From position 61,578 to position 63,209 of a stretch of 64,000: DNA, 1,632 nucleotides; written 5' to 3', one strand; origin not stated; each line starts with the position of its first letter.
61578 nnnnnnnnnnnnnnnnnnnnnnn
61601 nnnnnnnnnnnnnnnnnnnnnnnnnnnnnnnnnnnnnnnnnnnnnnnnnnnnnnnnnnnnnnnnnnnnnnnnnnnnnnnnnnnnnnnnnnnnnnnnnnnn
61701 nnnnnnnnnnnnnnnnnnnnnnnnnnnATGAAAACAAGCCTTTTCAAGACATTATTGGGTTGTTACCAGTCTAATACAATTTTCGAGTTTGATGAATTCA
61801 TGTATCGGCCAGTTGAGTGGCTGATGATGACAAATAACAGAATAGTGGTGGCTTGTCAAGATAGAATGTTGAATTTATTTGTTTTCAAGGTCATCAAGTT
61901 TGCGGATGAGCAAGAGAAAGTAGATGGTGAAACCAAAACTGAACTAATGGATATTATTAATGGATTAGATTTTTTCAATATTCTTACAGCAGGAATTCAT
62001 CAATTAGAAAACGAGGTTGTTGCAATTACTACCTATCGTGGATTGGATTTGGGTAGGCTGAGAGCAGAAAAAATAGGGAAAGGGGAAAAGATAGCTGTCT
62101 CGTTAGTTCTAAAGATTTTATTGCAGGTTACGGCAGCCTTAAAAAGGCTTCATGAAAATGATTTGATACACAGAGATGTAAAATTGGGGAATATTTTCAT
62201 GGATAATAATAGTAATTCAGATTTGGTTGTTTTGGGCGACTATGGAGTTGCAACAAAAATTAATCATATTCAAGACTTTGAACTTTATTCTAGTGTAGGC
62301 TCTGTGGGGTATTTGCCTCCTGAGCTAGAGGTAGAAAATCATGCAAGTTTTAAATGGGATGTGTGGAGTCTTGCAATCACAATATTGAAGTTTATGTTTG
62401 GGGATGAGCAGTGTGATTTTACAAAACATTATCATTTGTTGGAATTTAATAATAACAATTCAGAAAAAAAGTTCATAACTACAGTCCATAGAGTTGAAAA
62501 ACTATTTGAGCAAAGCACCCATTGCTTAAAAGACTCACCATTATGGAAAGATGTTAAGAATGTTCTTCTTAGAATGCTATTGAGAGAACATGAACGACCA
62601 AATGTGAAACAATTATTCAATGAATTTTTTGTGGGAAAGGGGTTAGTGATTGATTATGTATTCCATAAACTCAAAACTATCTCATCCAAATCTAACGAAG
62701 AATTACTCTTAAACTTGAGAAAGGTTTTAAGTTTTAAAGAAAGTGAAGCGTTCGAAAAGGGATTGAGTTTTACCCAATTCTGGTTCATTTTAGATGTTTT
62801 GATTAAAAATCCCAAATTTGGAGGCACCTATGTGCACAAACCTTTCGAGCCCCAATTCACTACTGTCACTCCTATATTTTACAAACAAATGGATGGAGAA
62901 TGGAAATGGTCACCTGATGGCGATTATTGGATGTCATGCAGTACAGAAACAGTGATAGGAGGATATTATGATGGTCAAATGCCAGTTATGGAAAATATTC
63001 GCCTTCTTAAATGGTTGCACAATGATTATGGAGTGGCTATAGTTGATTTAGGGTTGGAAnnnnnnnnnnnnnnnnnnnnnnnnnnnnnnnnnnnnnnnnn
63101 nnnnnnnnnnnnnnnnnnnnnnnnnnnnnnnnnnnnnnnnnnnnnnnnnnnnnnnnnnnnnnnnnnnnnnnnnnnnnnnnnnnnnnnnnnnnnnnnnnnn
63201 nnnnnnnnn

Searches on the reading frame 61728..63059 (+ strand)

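Call 94: search_protein_families(library=pfam, proteins=[window:61728-63059:+], max_evalue=0.001)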
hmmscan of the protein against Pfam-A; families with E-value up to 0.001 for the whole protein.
window:61728-63059:+ (444 aa): 2 families
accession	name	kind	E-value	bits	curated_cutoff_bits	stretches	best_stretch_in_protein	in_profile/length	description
PF00069.31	Pkinase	-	4.8e-25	88.9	31.7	1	45-299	21-260/263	Protein kinase domain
PF07714.23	PK_Tyr_Ser-Thr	-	4.5e-14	52.8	23.1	1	68-246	46-222/258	Protein tyrosine and serine/threonine kinase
